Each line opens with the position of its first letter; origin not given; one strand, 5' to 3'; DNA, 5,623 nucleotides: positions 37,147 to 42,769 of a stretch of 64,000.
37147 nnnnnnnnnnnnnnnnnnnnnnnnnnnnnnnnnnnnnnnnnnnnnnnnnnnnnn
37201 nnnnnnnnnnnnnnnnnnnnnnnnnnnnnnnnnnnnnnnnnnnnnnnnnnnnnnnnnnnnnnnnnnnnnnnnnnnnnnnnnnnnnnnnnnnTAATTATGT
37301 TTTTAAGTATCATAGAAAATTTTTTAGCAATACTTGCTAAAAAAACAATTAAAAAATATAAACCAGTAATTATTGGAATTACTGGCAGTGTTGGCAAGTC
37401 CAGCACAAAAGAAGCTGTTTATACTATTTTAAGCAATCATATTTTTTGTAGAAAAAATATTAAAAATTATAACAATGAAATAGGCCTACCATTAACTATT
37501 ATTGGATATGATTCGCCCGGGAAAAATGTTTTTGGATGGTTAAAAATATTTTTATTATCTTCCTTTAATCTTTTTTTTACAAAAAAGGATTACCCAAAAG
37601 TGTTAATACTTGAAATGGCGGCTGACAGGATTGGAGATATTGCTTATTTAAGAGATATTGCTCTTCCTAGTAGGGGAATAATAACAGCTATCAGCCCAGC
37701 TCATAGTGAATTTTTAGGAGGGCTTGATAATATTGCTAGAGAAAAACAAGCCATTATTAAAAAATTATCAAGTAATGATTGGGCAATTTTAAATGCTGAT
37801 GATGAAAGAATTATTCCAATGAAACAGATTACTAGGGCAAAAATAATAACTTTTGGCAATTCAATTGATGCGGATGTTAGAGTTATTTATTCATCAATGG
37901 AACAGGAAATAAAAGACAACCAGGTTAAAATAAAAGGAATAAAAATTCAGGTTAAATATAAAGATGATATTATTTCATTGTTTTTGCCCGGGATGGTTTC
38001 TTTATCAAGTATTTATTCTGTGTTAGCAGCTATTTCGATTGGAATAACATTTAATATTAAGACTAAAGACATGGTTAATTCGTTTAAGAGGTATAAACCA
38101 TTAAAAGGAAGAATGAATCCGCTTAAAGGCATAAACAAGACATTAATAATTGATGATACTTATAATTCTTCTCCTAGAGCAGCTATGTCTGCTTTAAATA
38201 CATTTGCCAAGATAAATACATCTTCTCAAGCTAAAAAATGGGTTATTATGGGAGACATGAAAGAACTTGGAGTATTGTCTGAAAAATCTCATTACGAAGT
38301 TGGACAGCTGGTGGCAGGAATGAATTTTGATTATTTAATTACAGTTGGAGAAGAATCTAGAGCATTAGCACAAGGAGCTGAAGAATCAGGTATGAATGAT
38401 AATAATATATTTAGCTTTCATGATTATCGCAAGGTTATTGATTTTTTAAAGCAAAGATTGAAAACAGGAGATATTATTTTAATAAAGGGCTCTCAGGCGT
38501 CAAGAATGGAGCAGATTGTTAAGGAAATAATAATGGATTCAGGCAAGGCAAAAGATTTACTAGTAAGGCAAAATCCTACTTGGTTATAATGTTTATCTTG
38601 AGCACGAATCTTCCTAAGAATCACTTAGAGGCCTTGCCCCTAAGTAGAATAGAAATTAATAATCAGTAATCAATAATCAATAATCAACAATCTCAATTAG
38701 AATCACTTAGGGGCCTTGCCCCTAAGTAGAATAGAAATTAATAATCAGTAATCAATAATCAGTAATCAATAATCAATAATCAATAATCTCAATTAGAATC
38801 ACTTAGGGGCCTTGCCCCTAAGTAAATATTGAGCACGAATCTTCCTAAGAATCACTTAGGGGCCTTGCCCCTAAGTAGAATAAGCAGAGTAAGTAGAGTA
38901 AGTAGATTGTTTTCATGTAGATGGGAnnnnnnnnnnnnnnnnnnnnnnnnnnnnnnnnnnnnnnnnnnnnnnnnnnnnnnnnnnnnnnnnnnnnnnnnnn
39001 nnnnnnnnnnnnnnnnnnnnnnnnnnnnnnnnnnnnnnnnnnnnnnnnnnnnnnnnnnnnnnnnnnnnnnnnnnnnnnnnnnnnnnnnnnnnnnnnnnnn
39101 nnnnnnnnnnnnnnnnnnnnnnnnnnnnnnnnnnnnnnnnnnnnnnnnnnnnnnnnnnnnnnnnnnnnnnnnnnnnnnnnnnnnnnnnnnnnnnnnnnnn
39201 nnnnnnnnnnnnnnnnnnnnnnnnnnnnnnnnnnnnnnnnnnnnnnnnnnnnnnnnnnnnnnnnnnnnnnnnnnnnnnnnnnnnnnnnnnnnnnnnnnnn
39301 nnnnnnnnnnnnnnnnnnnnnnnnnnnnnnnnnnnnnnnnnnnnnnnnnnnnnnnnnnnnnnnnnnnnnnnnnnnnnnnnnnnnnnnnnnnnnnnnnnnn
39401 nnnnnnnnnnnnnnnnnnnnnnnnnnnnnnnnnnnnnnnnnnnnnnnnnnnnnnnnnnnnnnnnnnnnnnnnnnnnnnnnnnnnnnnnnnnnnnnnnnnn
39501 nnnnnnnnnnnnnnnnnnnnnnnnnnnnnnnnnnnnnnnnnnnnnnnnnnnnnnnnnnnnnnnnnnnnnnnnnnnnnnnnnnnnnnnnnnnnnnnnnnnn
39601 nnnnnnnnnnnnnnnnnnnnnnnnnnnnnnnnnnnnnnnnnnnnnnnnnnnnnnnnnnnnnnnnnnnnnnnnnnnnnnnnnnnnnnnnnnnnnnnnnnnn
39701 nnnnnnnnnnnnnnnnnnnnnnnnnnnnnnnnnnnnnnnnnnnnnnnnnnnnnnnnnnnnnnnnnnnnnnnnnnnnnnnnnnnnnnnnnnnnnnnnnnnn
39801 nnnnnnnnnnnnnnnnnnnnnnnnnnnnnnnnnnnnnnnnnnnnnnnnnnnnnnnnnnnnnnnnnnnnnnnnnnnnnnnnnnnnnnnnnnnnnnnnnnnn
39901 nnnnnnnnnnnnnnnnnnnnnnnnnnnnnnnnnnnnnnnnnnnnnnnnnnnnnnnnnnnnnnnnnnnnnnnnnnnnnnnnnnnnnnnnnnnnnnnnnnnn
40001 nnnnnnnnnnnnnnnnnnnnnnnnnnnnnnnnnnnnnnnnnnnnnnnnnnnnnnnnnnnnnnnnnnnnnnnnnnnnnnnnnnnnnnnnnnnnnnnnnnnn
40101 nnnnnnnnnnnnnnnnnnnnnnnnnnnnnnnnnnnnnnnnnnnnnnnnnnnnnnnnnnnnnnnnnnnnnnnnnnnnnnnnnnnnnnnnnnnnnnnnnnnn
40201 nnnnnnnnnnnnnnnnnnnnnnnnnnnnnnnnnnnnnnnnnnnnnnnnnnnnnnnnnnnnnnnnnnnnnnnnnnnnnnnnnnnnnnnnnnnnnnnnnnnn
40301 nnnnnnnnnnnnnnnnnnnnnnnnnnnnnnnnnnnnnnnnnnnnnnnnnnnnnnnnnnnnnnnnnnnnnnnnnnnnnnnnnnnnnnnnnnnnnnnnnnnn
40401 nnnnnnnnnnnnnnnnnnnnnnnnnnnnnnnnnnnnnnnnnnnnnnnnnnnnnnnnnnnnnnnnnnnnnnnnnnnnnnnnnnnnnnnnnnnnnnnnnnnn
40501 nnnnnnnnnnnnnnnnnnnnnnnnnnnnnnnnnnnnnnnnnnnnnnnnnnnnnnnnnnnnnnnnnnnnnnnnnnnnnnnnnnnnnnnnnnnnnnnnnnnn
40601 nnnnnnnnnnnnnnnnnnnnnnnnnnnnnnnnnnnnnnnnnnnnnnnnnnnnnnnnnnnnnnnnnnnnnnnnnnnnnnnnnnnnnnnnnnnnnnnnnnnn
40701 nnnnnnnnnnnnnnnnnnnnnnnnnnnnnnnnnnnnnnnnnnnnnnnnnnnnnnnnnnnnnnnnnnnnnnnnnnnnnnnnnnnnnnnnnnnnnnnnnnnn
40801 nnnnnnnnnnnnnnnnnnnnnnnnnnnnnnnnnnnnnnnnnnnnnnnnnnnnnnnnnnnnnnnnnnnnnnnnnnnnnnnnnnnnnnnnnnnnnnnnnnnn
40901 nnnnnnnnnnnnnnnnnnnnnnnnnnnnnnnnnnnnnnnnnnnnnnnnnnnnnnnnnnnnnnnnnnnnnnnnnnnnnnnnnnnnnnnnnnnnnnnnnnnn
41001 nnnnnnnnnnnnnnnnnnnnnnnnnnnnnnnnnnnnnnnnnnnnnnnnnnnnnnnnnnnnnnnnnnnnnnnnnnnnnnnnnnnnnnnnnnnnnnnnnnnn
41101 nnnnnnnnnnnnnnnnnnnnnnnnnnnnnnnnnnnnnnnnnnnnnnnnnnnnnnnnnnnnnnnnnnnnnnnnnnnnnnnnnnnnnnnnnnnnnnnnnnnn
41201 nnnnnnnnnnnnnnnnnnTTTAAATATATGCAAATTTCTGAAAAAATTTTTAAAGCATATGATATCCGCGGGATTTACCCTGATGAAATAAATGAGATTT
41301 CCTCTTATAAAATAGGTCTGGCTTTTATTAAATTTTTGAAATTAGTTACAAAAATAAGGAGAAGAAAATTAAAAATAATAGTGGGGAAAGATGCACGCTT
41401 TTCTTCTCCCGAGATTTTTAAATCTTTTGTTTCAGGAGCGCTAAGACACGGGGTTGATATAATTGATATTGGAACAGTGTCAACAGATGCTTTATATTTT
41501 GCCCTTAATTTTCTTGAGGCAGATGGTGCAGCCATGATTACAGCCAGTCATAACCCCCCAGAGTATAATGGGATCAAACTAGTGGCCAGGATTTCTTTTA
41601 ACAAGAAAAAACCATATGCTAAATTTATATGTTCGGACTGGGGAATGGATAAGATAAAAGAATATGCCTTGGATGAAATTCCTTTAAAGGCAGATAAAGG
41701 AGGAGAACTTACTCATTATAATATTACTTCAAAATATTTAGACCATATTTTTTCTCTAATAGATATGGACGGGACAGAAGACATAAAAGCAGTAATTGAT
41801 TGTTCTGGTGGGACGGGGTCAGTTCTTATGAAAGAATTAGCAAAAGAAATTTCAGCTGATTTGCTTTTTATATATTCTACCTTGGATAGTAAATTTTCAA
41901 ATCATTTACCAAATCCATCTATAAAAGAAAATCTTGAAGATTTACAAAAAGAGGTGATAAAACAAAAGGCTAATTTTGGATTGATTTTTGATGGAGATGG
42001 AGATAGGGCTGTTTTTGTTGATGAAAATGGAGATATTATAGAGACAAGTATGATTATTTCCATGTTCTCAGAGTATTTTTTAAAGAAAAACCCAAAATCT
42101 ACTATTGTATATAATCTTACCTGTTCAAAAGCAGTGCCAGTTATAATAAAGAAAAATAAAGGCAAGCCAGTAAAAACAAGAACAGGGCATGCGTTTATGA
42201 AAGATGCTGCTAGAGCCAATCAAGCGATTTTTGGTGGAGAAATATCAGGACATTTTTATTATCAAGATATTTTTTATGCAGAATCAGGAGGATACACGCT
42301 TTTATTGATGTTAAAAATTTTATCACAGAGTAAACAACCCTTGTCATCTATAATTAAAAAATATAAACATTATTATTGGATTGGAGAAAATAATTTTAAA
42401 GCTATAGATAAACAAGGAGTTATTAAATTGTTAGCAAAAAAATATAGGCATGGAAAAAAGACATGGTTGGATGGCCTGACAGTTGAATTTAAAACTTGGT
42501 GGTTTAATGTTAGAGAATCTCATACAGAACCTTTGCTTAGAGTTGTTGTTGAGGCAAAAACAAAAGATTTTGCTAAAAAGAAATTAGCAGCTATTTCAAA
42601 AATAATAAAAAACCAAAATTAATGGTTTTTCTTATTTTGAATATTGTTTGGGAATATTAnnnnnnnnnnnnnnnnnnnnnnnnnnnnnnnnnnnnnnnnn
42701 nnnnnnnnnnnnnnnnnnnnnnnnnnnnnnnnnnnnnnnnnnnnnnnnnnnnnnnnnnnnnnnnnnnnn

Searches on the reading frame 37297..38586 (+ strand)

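Call 56: search_protein_families(library=pfam, proteins=[window:37297-38586:+], max_evalue=0.0001)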
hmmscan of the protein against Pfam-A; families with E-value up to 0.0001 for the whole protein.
window:37297-38586:+ (430 aa): 2 families
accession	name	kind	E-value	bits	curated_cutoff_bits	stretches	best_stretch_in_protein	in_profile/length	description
PF08245.18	Mur_ligase_M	-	7.8e-26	91.7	24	2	95-219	52-182/200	Mur ligase middle domain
PF02875.26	Mur_ligase_C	-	5.8e-18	66.4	28.4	1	271-399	1-126/127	Mur ligase, glutamate ligase domain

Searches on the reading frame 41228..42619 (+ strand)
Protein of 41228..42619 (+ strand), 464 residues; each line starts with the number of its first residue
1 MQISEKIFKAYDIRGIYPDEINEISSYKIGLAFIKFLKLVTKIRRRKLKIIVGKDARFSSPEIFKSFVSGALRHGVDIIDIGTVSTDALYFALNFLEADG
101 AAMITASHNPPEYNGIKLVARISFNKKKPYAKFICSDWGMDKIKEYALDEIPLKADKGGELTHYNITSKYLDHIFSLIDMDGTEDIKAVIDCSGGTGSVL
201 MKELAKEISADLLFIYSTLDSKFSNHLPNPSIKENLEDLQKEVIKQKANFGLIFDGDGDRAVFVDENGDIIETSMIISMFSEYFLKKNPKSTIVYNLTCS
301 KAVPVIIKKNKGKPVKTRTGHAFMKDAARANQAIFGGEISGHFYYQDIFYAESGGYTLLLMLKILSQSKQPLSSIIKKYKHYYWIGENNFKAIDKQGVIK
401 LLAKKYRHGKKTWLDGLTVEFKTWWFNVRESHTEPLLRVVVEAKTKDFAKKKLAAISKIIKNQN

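Call 56: search_protein_families(library=pfam, proteins=[window:41228-42619:+], max_evalue=0.0001)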
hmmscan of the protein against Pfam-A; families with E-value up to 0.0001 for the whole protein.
window:41228-42619:+ (464 aa): 4 families
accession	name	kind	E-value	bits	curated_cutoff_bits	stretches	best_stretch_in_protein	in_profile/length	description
PF02878.22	PGM_PMM_I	-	1.9e-32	112.3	22.5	1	6-121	2-114/138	Phosphoglucomutase/phosphomannomutase, alpha/beta/alpha domain I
PF02880.22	PGM_PMM_III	-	6.6e-22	78.2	20.7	1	276-381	5-114/115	Phosphoglucomutase/phosphomannomutase, alpha/beta/alpha domain III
PF02879.22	PGM_PMM_II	-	7.6e-19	68.6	29.3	1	169-268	2-103/103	Phosphoglucomutase/phosphomannomutase, alpha/beta/alpha domain II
PF00408.26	PGM_PMM_IV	-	3.9e-05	24.1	23.1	1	419-451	36-60/68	Phosphoglucomutase/phosphomannomutase, C-terminal domain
